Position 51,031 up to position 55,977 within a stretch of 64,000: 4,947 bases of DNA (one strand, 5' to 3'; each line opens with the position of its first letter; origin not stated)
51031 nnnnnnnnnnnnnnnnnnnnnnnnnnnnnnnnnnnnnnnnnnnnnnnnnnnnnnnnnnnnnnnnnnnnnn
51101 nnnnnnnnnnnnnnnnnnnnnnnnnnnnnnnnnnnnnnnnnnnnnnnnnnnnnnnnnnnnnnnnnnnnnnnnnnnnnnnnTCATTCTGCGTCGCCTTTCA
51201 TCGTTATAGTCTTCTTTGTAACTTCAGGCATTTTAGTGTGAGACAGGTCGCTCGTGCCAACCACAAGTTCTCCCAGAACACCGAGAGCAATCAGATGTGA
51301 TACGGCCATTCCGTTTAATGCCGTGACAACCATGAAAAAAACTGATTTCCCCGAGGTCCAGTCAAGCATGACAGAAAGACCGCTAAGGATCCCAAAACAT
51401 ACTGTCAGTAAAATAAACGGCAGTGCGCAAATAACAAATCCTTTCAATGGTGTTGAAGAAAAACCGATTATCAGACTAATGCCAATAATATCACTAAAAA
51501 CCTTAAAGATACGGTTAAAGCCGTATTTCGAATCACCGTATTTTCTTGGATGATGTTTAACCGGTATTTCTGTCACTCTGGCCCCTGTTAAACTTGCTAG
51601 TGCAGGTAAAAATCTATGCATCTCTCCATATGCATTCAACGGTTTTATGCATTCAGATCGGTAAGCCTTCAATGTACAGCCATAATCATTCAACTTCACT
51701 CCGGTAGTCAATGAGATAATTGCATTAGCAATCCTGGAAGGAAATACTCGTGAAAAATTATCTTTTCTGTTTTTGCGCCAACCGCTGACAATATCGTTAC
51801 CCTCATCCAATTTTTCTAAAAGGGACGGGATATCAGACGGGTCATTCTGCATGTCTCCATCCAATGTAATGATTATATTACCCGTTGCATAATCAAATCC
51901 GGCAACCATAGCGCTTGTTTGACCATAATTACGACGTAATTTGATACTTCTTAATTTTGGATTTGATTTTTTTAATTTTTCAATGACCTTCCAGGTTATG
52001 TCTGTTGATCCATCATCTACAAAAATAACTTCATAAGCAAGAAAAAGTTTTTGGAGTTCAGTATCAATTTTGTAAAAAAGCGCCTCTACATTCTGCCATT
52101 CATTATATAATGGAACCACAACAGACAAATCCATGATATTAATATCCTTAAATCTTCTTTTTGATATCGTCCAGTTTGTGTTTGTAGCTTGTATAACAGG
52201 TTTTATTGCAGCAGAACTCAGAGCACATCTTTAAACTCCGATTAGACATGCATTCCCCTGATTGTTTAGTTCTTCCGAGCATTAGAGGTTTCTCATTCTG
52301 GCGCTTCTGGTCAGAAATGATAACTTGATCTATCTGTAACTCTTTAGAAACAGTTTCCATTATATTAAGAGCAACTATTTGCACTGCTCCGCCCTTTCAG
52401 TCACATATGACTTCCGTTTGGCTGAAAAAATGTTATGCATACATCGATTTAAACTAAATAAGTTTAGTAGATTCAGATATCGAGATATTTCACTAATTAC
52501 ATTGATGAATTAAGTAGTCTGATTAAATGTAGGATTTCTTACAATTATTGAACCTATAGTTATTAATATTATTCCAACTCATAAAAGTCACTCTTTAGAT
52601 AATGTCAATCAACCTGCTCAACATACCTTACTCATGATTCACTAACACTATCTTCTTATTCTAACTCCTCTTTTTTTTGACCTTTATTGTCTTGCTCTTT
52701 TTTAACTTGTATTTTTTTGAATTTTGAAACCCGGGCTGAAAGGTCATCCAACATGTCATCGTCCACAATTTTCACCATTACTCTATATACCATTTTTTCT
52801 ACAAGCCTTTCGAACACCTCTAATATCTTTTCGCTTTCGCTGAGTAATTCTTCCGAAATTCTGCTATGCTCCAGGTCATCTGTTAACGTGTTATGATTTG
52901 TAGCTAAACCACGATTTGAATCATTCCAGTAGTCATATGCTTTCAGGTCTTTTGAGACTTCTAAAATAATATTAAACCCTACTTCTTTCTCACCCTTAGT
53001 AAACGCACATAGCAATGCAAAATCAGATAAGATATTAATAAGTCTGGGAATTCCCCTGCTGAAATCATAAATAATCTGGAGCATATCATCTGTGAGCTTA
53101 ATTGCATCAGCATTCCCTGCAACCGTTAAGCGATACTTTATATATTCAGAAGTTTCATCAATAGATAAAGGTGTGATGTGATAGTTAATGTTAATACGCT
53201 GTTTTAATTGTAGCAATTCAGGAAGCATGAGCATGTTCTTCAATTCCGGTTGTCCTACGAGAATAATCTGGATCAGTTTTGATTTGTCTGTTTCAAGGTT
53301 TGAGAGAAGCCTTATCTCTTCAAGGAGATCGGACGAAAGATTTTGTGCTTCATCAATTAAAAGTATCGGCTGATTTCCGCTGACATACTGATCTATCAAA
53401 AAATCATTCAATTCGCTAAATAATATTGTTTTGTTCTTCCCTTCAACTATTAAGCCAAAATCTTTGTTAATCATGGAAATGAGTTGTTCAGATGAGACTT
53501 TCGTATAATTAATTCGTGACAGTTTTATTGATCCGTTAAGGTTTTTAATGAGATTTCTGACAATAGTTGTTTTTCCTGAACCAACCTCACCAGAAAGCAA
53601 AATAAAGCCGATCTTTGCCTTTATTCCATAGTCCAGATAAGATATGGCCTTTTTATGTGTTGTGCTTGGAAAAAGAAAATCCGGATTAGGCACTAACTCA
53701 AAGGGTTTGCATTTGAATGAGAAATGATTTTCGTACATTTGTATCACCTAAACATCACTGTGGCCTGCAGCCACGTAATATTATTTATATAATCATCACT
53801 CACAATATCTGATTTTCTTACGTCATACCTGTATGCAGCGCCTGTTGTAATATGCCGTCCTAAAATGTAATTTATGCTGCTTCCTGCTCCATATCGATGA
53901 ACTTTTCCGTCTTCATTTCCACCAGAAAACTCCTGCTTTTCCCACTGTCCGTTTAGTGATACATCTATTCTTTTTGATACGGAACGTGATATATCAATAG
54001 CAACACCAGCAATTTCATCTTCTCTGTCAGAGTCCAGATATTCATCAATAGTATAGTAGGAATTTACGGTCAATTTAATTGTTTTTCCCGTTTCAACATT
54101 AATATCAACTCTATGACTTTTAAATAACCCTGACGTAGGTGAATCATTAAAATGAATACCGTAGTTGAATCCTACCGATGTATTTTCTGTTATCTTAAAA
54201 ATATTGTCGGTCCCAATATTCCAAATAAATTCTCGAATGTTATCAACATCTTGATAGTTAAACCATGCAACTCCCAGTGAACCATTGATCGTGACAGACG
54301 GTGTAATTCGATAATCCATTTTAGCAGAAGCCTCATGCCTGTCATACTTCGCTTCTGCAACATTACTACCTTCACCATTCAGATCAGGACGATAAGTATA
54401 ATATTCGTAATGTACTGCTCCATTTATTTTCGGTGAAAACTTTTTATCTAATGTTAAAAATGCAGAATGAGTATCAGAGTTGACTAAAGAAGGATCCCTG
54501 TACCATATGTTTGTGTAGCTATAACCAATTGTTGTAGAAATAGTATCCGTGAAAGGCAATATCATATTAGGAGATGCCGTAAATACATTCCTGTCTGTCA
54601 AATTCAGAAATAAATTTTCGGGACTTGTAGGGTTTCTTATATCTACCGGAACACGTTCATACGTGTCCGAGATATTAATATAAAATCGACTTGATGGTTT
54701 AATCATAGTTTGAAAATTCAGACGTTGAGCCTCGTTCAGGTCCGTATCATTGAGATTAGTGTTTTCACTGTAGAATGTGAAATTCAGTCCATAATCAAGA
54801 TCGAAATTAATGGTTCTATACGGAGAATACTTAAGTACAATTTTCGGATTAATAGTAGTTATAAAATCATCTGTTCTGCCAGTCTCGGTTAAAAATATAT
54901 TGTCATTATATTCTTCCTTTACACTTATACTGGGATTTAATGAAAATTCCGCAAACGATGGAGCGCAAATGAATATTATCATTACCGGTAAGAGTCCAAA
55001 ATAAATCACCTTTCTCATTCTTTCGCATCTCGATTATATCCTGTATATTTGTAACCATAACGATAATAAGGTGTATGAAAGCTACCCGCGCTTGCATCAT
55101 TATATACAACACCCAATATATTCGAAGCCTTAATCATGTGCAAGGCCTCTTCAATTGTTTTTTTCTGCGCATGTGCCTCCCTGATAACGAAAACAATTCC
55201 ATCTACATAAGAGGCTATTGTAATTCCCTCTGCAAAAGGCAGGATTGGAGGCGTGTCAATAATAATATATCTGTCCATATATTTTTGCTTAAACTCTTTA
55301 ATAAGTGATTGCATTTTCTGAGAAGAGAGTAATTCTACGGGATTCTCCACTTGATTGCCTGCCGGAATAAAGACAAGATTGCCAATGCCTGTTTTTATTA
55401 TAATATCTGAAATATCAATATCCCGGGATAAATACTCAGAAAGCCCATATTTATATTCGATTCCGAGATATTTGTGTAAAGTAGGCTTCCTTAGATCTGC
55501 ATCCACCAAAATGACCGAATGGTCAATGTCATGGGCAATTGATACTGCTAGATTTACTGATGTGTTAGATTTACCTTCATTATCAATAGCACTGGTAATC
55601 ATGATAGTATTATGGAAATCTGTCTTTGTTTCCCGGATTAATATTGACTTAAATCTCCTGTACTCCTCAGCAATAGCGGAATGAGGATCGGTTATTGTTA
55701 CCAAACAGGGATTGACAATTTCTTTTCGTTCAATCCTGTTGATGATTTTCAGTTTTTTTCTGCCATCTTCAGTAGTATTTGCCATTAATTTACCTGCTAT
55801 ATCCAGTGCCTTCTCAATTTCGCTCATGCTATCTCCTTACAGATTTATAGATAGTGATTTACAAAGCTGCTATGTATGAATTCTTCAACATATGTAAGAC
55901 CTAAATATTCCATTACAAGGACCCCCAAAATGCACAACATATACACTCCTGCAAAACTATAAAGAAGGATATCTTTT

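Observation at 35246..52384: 17-kb coupled operon with an unusual enzyme combination: candidate undescribed lipid-linked glycan tailoring pathway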

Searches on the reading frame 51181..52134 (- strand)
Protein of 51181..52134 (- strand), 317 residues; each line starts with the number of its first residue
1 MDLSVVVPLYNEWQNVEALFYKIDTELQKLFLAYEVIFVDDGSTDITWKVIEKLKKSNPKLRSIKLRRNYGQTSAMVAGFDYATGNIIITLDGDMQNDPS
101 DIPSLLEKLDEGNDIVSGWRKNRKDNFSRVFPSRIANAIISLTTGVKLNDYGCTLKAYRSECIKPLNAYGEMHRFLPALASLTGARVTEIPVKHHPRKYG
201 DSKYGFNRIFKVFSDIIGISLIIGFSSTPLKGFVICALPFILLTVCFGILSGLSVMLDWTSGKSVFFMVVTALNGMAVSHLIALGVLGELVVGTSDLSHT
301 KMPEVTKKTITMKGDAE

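Call 6: search_protein_families(library=ncbifam, proteins=[window:51181-52134:-], max_evalue=0.001)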
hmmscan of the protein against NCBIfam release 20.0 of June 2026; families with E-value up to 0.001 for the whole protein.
window:51181-52134:- (317 aa): 20 families
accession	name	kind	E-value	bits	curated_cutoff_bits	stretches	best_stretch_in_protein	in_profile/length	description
NF007986.1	PRK10714.1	equivalog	2.4e-60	204.2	529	1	3-291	8-293/316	undecaprenyl-phosphate 4-deoxy-4-formamido-L-arabinose transferase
NF047588.1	GlcsyltransPgfSStrep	equivalog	8.1e-48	163.2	500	1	1-291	1-287/308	glycosyltransferase PgfS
TIGR03937.1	PgaC_IcaA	equivalog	2.3e-17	63.1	422.3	1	3-113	47-154/407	poly-beta-1,6-N-acetyl-D-glucosamine synthase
NF041875.1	EPS_EpsD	equivalog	3.2e-14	53.1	370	1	3-116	1-111/325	exopolysaccharide biosynthesis glycosyltransferase EpsD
TIGR04182.1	glyco_TIGR04182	equivalog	3.9e-13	49.4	325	1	2-294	1-285/293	S-layer glycoprotein N-glycosyltransferase AglJ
NF007482.0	PRK10073.1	equivalog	1.4e-12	47.3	423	1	2-107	7-108/334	glycosyltransferase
TIGR04283.1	glyco_like_mftF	equivalog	2.8e-10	40.2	182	1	3-109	1-96/221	TIGR04283 family arsenosugar biosynthesis glycosyltransferase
NF047683.1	TeichurnBiosyTuaG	equivalog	6.9e-10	39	400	1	3-100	8-102/252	teichuronic acid biosynthesis protein TuaG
TIGR03965.1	mycofact_glyco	equivalog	3.1e-09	36.2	280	1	2-111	75-181/467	mycofactocin biosynthesis glycosyltransferase MftF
NF058614.1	PPMAGASynPpgS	equivalog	9.7e-09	35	370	1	2-132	1-125/226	polyprenyl-phospho-N-acetylgalactosaminyl synthase PpgS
NF041391.1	DPhHxTase_Halo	equivalog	1.5e-08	33.9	375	1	10-167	4-154/213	dolichyl-phosphate hexose transferase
NF050050.1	ProtGlycPglI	equivalog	2.5e-08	33.6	500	1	3-117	4-116/306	GalNAc(5)-diNAcBac-PP-undecaprenol beta-1,3-glucosyltransferase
NF038302.1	EPS_HpsE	equivalog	5.5e-08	32.1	300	1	1-97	1-99/307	hormogonium polysaccharide biosynthesis glycosyltransferase HpsE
NF010496.0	PRK13915.1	equivalog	3.2e-07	29.7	262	1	3-109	33-142/307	glucosyl-3-phosphoglycerate synthase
NF053739.1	GlytfEpsEBac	equivalog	2.6e-06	26.6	450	1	4-94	4-92/265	glycosyltransferase EpsE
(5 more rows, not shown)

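Call 8: search_protein_families(library=pfam, proteins=[window:51181-52134:-], max_evalue=0.01)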
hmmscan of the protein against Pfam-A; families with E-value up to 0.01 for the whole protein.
window:51181-52134:- (317 aa): 2 families
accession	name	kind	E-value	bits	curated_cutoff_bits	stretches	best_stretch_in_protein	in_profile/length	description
PF00535.33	Glycos_transf_2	-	4e-32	111.9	23.3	1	4-161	1-162/168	Glycosyl transferase family 2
PF10111.15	Glyco_tranf_2_2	-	1.4e-07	31.8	27.3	1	4-95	1-92/276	Glycosyltransferase like family 2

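Call 47: search_solved_structures(query=window:51181-52134:-, max_evalue=0.00001)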
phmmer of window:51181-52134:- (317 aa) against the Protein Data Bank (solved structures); distinct sequences matched with E-value up to 0.00001: 10.
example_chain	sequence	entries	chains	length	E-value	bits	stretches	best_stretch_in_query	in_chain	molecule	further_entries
9bhc_C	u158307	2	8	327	8.3e-57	196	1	3-291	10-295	Undecaprenyl-phosphate 4-deoxy-4-formamido-L-arabinose transferase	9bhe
8vxh_A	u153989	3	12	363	1.2e-56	195.5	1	3-291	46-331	Undecaprenyl-phosphate 4-deoxy-4-formamido-L-arabinose transferase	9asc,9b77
9hwj_A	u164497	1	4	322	4.6e-56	193.5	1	3-291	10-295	Undecaprenyl-phosphate 4-deoxy-4-formamido-L-arabinose transferase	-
5eke_A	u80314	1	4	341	6.4e-35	124.1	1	2-291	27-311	Uncharacterized glycosyltransferase sll0501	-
5ekp_C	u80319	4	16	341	7.3e-35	123.9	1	2-291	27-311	Uncharacterized glycosyltransferase sll0501 | Glycosyltransferase sll0501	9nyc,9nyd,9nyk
9nye_A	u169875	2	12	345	7.6e-35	123.8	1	2-291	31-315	Glycosyltransferase sll0501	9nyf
5mlz_A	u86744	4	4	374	8.6e-24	87.5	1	1-249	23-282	Dolichol monophosphate mannose synthase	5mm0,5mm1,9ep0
2z87_A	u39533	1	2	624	7.5e-09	38.5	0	3-115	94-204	Chondroitin synthase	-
2z86_A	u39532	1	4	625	7.5e-09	38.5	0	3-115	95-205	Chondroitin synthase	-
5hea_A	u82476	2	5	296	3.8e-07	32.9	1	3-115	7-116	Putative glycosyltransferase (GalT1)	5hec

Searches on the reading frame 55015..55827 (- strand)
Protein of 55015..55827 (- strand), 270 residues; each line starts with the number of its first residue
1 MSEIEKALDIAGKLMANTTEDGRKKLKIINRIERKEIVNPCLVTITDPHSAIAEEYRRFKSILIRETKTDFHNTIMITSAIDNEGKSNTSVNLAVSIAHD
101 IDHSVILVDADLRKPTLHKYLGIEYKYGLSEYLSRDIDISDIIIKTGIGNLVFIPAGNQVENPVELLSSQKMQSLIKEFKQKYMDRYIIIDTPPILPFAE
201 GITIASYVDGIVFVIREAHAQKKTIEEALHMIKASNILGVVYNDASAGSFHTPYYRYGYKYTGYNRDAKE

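Call 11: search_protein_families(library=ncbifam, proteins=[window:55015-55827:-], max_evalue=1e-10)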
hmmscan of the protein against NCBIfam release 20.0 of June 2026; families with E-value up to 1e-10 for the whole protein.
window:55015-55827:- (270 aa): 8 families
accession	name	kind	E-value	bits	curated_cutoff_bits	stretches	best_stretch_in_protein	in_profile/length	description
TIGR03018.1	pepcterm_TyrKin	hypoth_equivalog_domain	1.2e-75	253.4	230.65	1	42-243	1-207/207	XrtA-associated tyrosine autokinase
TIGR01007.1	eps_fam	subfamily_domain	1.7e-37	129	108.05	1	69-258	15-204/204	polysaccharide biosynthesis tyrosine autokinase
NF007350.0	PRK09841.1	equivalog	1.9e-29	102.4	1248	1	23-270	483-726/726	tyrosine-protein kinase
NF008568.0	PRK11519.1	equivalog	1.3e-28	99.6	1068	1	37-269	491-720/720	tyrosine-protein kinase Wzc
TIGR01005.1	eps_transp_fam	subfamily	1.8e-24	86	411.7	1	46-250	520-723/754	exopolysaccharide transport protein family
TIGR03029.1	EpsG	equivalog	7.4e-24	84.4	313.8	1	38-242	69-272/274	chain length determinant protein tyrosine kinase EpsG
TIGR01968.1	minD_bact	equivalog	9e-12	44.9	212.9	1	73-194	2-121/261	septum site-determining protein MinD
TIGR01969.1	minD_arch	subfamily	4e-11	42.6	201.75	1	74-244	2-169/251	cell division ATPase MinD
